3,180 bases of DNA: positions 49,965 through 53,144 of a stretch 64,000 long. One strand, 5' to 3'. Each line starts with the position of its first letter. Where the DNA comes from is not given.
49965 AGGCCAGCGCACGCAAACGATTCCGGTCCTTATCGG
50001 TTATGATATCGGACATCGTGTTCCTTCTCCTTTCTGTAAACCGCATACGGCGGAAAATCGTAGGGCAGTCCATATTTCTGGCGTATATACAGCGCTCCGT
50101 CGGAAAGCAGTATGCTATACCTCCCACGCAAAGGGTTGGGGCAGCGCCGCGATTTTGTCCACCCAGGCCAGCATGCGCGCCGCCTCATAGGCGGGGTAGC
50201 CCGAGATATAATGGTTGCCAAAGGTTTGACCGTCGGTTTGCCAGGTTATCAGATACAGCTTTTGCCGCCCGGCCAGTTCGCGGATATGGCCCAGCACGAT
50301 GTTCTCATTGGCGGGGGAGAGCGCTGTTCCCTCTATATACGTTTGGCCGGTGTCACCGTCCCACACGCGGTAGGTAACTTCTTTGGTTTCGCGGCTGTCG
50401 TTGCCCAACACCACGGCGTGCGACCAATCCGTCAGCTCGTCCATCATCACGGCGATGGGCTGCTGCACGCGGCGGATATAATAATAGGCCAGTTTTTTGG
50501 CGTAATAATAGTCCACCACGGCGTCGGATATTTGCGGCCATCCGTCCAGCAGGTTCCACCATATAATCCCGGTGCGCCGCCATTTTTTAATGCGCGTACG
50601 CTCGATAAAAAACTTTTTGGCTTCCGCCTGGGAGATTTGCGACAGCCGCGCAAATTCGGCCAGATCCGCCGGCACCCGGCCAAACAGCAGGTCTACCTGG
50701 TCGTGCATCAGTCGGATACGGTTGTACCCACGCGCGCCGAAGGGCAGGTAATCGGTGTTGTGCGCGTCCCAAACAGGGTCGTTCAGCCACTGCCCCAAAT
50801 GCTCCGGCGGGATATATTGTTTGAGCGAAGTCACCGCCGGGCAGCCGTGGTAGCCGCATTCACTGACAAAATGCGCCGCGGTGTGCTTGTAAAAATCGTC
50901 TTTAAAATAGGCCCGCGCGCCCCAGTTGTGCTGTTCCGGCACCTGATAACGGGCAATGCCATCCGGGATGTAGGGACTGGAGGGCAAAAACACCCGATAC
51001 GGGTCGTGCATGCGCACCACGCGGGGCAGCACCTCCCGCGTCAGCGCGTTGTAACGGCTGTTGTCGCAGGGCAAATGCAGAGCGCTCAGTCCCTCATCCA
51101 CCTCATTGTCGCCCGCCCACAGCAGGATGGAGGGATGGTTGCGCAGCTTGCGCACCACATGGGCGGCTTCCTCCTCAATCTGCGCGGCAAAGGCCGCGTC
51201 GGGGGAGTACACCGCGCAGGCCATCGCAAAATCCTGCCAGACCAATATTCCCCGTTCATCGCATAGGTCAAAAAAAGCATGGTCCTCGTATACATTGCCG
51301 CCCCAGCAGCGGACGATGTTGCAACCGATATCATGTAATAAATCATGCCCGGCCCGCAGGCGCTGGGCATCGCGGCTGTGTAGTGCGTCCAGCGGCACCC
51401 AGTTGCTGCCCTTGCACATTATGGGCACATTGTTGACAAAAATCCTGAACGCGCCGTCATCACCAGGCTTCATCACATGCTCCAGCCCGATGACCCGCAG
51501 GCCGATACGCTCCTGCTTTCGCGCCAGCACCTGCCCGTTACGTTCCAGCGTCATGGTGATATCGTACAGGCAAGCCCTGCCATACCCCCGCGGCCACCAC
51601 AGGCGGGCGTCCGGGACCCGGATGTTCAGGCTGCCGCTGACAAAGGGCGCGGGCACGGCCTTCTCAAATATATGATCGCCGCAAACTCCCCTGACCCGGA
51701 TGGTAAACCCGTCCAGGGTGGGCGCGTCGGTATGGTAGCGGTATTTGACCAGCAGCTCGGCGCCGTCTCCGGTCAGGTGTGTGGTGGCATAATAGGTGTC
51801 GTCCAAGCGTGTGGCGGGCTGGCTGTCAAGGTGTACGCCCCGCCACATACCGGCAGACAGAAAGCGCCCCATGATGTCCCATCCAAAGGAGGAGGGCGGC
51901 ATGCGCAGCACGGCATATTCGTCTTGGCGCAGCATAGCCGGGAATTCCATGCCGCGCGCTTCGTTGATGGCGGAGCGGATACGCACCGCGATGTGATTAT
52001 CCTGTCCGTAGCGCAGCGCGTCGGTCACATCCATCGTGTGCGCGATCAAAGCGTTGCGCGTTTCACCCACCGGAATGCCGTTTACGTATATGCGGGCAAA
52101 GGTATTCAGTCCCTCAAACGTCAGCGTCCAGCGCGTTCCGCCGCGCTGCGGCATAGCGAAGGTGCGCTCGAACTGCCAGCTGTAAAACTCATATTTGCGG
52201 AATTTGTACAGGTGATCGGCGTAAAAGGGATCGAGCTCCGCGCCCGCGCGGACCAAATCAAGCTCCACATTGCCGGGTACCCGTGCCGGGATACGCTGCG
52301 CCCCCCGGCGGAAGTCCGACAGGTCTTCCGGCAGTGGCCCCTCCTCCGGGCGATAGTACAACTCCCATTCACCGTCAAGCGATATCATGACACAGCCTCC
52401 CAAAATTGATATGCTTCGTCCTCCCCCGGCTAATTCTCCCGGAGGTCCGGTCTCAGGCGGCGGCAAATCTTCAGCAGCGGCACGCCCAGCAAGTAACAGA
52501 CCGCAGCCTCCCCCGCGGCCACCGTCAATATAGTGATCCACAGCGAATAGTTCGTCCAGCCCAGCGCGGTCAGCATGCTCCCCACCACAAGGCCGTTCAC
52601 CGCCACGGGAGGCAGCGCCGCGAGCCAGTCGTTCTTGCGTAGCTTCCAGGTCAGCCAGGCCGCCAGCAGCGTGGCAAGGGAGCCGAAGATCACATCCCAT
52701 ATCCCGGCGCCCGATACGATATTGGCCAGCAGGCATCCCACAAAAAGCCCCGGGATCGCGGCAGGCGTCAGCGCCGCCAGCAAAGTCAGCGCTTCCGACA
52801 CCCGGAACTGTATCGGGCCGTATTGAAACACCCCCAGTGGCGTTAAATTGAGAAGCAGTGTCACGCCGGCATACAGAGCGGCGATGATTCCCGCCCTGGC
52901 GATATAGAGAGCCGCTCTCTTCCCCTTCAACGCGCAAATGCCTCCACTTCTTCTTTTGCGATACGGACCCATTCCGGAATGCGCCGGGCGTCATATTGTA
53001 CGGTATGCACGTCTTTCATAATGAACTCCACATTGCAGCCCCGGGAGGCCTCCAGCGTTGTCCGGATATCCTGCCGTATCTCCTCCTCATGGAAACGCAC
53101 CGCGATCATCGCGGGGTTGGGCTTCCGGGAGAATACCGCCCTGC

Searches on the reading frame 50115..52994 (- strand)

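Call 41: search_protein_families(library=pfam, proteins=[window:50115-52994:-], max_evalue=0.000001)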
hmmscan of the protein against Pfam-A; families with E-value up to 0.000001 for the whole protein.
window:50115-52994:- (959 aa): 2 families
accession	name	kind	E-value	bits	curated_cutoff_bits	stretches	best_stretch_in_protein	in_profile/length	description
PF22666.2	Glyco_hydro_2_N2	-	4.9e-32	111.7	27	1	233-385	10-167/167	Glycosyl hydrolase 2 galactose-binding domain-like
PF02836.23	Glyco_hydro_2_C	-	7e-07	29.1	21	0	518-635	8-139/302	Glycosyl hydrolases family 2, TIM barrel domain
